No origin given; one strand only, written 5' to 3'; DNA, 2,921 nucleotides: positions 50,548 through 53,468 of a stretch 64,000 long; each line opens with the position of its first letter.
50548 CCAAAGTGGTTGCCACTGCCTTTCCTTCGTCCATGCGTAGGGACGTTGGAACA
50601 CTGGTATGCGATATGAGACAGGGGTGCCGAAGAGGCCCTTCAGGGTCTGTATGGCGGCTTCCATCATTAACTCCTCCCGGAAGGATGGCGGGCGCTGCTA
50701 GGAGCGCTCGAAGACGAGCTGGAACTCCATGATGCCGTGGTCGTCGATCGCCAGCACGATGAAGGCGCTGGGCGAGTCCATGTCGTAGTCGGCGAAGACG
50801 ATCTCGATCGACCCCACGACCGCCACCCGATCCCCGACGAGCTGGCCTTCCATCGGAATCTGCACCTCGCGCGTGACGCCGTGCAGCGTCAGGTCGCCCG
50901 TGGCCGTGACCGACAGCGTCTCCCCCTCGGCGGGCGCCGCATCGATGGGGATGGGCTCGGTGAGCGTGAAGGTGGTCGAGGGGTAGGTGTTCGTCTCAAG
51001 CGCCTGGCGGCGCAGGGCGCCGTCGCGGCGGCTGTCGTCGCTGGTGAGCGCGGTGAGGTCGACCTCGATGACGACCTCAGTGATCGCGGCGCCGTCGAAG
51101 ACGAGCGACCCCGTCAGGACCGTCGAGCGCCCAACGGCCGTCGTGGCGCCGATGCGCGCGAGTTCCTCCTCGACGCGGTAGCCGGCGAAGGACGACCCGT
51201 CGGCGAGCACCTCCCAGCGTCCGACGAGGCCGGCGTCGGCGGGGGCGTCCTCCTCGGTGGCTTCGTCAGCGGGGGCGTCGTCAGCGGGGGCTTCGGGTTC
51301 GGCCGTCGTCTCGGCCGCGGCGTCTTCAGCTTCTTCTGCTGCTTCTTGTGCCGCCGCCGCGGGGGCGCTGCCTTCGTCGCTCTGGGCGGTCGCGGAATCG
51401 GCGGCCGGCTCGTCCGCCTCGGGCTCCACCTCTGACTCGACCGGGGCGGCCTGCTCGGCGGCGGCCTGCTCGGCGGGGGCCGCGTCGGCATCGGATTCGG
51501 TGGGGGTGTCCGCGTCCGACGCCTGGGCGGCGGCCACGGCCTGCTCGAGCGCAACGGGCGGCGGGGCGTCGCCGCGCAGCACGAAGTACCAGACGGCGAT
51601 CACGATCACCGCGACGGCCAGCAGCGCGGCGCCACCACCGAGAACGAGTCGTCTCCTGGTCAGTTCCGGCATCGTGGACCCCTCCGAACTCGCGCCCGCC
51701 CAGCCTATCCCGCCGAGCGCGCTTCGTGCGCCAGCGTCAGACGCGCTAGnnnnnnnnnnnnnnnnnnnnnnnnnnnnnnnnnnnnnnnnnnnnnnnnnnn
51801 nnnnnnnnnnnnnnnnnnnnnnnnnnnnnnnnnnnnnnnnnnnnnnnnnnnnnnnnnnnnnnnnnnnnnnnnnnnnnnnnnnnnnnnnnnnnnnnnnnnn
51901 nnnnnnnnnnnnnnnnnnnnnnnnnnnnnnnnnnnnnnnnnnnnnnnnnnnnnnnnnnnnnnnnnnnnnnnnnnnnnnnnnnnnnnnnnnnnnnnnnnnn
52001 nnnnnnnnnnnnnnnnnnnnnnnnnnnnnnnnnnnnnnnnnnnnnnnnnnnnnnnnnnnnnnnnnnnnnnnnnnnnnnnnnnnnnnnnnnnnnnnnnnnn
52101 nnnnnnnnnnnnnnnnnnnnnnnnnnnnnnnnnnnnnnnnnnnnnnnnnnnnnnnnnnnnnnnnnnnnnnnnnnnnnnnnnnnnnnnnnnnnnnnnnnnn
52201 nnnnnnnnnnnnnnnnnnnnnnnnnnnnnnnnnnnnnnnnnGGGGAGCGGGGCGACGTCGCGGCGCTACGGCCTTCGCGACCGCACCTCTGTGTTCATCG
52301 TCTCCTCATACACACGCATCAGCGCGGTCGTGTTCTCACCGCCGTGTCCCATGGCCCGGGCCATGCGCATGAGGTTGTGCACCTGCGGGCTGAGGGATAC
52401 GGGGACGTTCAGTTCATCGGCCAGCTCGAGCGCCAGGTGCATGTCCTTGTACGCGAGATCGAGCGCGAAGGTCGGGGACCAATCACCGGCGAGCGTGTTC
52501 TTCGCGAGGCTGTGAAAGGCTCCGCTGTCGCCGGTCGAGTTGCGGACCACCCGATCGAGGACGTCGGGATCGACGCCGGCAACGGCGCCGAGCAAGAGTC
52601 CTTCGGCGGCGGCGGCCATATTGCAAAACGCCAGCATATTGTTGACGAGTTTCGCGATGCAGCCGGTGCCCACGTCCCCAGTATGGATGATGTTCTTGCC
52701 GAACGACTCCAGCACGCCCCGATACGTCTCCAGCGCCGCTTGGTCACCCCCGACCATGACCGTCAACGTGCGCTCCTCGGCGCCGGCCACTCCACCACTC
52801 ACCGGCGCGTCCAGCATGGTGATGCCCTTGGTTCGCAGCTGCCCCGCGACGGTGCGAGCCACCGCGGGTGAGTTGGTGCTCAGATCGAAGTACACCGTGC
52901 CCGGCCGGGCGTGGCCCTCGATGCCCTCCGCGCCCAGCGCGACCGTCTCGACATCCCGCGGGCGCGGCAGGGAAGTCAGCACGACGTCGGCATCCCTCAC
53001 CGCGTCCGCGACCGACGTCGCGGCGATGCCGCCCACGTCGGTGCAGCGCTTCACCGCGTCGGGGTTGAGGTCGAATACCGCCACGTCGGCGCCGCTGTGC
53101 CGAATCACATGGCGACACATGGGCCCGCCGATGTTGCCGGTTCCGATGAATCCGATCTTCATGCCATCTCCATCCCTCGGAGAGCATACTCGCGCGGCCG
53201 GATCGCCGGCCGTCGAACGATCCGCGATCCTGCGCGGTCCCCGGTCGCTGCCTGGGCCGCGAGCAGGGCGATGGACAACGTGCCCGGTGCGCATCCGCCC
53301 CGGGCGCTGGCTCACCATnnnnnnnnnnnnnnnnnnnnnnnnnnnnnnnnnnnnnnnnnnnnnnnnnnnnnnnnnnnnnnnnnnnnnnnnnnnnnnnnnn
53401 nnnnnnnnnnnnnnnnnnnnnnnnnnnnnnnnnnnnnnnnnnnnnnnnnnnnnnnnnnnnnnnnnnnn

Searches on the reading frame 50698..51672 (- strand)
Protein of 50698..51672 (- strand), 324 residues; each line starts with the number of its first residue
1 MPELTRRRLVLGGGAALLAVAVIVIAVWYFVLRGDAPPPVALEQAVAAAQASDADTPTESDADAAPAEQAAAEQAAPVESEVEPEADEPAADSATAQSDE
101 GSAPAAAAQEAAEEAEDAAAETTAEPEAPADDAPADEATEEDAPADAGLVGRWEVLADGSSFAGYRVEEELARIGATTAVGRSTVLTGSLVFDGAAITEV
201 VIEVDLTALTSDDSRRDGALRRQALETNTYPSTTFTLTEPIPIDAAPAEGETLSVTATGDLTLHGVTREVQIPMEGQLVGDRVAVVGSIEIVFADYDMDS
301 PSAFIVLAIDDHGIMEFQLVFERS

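Call 4: search_protein_families(library=pfam, proteins=[window:50698-51672:-])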
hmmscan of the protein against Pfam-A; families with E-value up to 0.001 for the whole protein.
window:50698-51672:- (324 aa): 1 family
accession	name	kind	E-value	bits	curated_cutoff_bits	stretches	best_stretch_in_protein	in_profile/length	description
PF04264.18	YceI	-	4.1e-19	69.9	23.7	1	171-321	14-150/150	YceI-like domain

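Call 5: search_protein_families(library=padloc, proteins=[window:50698-51672:-], max_evalue=0.01)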
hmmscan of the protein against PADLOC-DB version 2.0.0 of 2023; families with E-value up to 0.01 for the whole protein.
window:50698-51672:- (324 aa): 1 family
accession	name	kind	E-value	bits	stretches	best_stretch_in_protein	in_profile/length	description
PDLC04061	PD-T4-6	-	0.00018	19.2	1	15-140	361-484/510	-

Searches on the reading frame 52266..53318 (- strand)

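Call 7: search_protein_families(library=pfam, proteins=[window:52266-53318:-], max_evalue=0.01)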
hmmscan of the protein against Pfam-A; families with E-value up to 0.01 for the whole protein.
window:52266-53318:- (350 aa): 5 families
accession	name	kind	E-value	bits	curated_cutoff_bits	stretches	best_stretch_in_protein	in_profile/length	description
PF03446.21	NAD_binding_2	-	5.3e-44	150.5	21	1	54-214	1-161/161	NAD binding domain of 6-phosphogluconate dehydrogenase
PF14833.11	NAD_binding_11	-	7.7e-29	100.9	30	1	217-337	1-122/122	NAD-binding of NADP-dependent 3-hydroxyisobutyrate dehydrogenase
PF03807.23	F420_oxidored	-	2.3e-07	31.7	21.6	1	54-125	1-74/94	NADP oxidoreductase coenzyme F420-dependent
PF02826.25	2-Hacid_dh_C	-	1.6e-05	24.8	25.1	1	46-120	30-102/178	D-isomer specific 2-hydroxyacid dehydrogenase, NAD binding domain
PF03721.20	UDPG_MGDP_dh_N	-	0.0061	16.6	27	0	53-91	1-38/187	UDP-glucose/GDP-mannose dehydrogenase family, NAD binding domain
